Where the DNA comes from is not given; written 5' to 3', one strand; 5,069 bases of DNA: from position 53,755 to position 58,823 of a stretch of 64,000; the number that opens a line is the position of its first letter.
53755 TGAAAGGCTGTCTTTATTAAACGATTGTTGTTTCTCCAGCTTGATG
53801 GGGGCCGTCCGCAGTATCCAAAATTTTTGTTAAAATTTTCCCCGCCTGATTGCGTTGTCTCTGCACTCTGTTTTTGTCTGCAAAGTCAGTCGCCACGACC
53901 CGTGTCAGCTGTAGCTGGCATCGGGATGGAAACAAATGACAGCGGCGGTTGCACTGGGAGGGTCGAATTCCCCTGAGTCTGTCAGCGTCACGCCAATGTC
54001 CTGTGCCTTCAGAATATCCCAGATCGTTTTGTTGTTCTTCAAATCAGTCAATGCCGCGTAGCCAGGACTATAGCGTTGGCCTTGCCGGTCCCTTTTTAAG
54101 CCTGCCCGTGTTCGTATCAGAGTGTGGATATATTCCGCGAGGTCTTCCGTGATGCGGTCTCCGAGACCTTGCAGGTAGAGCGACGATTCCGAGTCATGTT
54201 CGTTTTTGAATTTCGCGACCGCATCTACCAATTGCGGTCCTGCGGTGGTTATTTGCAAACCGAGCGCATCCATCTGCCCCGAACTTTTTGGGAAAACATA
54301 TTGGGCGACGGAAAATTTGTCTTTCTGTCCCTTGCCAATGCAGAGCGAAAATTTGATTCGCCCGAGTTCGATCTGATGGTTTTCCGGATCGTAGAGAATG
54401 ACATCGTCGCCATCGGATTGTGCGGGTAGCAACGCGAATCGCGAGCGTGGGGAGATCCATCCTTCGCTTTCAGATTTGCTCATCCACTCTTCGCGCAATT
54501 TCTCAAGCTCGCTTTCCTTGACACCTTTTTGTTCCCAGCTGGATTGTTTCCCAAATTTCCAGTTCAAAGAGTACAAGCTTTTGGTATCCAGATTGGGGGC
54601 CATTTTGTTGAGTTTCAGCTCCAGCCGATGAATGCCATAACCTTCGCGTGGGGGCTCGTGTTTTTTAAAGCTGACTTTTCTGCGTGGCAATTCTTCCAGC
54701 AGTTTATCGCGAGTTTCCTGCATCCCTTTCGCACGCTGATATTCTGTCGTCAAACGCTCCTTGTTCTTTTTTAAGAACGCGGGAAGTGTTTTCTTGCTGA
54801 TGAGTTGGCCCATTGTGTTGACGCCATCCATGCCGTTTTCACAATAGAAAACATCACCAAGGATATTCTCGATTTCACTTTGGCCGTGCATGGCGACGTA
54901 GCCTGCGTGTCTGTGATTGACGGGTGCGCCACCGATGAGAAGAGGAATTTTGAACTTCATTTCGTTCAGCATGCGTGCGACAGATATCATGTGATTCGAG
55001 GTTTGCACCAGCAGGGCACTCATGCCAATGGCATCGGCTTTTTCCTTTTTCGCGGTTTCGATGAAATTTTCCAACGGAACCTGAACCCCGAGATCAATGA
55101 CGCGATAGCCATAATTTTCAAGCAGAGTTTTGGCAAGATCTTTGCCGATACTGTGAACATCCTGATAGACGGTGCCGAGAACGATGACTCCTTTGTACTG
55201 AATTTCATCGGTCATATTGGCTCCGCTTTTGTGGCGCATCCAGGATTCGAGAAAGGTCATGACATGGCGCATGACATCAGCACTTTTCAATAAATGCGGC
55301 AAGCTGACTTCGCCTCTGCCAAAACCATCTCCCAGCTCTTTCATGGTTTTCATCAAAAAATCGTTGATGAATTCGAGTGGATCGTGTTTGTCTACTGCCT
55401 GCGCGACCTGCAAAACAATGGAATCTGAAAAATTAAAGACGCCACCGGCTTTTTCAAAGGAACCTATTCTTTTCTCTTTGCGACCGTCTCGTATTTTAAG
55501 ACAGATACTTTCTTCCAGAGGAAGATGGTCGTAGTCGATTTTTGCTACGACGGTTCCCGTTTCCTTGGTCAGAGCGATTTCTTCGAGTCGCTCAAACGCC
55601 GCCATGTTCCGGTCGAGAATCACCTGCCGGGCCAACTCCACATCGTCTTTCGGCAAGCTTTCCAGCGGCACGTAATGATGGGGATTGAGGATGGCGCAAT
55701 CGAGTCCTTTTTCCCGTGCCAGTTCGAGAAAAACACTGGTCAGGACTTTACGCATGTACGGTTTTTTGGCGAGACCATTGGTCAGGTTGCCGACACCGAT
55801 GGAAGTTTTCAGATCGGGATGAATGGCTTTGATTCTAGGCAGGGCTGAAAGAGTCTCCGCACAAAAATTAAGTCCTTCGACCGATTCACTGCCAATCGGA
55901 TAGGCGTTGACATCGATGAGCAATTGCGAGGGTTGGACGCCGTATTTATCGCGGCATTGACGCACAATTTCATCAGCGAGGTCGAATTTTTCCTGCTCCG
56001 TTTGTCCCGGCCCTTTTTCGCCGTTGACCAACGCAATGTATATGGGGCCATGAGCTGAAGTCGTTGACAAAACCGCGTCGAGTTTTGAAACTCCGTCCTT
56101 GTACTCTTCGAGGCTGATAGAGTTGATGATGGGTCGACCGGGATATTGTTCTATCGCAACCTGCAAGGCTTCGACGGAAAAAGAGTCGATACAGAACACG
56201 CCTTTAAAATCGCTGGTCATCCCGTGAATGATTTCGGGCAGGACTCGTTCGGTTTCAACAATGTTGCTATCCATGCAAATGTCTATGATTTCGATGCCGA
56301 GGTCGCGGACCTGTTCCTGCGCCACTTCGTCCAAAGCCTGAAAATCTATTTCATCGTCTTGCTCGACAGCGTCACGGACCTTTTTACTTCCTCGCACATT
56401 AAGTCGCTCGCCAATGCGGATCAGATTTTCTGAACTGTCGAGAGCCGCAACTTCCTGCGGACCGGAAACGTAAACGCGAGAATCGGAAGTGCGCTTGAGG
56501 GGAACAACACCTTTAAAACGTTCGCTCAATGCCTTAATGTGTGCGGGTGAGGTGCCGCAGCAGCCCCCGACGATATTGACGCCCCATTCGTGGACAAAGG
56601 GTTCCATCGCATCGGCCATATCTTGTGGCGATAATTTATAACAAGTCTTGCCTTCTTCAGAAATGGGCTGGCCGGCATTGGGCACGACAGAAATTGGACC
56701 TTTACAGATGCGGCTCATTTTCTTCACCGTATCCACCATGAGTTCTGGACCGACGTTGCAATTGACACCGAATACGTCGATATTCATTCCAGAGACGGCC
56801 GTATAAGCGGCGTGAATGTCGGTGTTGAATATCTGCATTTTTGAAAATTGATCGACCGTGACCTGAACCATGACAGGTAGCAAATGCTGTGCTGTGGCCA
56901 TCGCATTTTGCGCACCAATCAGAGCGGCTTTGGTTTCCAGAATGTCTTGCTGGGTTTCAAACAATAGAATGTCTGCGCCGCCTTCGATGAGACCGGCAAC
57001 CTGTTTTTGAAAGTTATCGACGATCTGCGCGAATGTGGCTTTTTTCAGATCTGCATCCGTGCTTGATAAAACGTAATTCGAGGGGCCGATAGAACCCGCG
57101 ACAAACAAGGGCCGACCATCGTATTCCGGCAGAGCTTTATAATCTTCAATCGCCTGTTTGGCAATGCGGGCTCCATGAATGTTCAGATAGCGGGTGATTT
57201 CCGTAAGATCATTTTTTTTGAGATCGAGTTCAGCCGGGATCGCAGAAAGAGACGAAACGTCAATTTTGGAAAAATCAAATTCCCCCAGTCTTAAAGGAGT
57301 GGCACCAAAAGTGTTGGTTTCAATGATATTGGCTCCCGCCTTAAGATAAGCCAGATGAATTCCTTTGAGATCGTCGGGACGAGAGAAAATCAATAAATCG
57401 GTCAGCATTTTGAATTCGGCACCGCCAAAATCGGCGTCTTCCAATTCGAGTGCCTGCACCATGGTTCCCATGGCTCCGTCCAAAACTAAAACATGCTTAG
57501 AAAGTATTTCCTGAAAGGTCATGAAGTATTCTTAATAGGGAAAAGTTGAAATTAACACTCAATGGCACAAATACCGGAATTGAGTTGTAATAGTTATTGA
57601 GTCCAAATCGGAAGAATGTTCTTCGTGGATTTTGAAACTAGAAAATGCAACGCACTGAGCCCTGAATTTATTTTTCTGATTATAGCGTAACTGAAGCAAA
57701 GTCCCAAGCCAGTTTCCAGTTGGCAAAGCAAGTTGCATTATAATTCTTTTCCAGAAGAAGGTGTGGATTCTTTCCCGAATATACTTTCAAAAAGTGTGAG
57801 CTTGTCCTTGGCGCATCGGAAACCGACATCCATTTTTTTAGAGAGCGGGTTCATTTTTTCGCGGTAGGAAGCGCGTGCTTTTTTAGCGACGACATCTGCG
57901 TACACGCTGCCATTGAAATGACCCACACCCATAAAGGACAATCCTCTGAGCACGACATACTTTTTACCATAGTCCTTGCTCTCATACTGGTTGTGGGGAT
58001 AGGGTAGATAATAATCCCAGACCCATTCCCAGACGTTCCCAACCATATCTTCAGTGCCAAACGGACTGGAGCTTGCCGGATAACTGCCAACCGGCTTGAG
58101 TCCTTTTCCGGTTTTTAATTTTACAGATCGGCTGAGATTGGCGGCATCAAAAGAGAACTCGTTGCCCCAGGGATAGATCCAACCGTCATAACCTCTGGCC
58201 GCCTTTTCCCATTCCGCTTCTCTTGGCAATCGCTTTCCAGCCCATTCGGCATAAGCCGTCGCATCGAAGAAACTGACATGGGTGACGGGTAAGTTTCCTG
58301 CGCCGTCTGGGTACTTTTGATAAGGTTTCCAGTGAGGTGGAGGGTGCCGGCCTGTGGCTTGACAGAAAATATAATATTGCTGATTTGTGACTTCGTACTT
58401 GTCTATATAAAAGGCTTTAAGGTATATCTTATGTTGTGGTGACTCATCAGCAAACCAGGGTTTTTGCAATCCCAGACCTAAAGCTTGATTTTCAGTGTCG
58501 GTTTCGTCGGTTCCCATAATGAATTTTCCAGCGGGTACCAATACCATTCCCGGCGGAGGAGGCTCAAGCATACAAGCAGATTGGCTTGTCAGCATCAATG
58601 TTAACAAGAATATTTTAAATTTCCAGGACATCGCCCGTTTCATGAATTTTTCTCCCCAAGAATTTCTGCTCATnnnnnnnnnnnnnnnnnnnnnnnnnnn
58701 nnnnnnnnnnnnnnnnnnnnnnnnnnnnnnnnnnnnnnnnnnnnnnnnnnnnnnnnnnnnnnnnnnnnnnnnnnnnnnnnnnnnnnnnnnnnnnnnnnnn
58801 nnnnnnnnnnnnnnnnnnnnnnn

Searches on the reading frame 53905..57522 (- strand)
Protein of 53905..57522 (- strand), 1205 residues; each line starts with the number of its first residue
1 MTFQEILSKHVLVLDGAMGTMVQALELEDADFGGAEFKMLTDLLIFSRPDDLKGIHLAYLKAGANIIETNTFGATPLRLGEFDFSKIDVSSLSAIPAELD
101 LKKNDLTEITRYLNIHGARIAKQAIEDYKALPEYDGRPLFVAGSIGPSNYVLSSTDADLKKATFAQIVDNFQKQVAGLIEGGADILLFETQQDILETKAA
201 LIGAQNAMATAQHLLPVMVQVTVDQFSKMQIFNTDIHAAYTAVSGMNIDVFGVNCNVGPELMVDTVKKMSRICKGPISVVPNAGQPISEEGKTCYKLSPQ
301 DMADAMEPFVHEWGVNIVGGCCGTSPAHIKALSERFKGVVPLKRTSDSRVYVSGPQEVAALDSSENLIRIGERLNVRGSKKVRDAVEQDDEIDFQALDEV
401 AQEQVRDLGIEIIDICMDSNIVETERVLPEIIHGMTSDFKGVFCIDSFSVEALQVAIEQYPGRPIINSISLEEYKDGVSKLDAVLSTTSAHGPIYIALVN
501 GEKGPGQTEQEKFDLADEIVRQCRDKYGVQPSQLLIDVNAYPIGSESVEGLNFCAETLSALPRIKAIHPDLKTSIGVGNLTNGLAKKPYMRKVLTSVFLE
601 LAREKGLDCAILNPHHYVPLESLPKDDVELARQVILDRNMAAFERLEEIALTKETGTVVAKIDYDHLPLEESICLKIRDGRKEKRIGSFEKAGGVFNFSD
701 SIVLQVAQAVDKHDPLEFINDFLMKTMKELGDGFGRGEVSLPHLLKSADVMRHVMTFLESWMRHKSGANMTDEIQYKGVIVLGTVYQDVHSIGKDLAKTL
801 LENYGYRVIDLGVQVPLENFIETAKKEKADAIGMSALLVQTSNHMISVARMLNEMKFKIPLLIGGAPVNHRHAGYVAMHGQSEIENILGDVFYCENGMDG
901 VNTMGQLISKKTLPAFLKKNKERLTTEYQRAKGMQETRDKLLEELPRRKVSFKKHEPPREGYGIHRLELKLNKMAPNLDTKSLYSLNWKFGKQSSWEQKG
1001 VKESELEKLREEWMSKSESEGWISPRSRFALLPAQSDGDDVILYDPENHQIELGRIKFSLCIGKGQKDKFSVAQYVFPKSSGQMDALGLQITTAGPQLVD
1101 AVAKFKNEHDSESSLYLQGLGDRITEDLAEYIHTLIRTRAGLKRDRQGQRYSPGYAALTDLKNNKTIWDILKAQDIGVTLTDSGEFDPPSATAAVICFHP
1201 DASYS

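Call 100: search_protein_families(library=pfam, proteins=[window:53905-57522:-], max_evalue=0.001)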
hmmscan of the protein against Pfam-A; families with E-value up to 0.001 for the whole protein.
window:53905-57522:- (1205 aa): 5 families
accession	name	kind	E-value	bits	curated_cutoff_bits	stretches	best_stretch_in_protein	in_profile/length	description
PF02574.22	S-methyl_trans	-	2.4e-71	241.4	22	1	12-335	1-282/283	Homocysteine S-methyltransferase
PF02965.22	Met_synt_B12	-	1.9e-32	113.2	25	1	984-1204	18-254/273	Vitamin B12 dependent methionine synthase, activation domain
PF02310.24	B12-binding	-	6e-20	71.7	32.1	1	779-872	2-95/121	B12 binding domain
PF00809.28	Pterin_bind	-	8.9e-16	58.7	25.5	1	371-612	1-243/244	Pterin binding enzyme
PF02607.22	B12-binding_2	-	3.4e-14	53.2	23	1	701-758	16-73/74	B12 binding domain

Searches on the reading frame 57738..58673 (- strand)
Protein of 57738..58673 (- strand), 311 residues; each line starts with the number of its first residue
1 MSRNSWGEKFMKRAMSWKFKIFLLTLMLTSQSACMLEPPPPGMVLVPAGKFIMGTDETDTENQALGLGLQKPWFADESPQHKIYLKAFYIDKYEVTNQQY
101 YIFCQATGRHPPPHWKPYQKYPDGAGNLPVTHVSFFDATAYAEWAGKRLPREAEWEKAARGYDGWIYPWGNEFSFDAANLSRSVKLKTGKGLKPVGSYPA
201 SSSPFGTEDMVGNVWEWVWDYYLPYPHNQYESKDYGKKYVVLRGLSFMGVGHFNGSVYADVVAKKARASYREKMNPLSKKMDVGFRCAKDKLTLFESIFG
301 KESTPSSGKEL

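Call 16: search_protein_families(library=pfam, proteins=[window:57738-58673:-], max_evalue=0.001)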
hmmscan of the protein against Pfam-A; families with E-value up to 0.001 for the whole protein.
window:57738-58673:- (311 aa): 1 family
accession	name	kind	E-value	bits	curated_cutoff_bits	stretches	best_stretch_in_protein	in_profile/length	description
PF03781.23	FGE-sulfatase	-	5.3e-54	184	23.3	1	41-289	3-255/255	Sulfatase-modifying factor enzyme 1-like domain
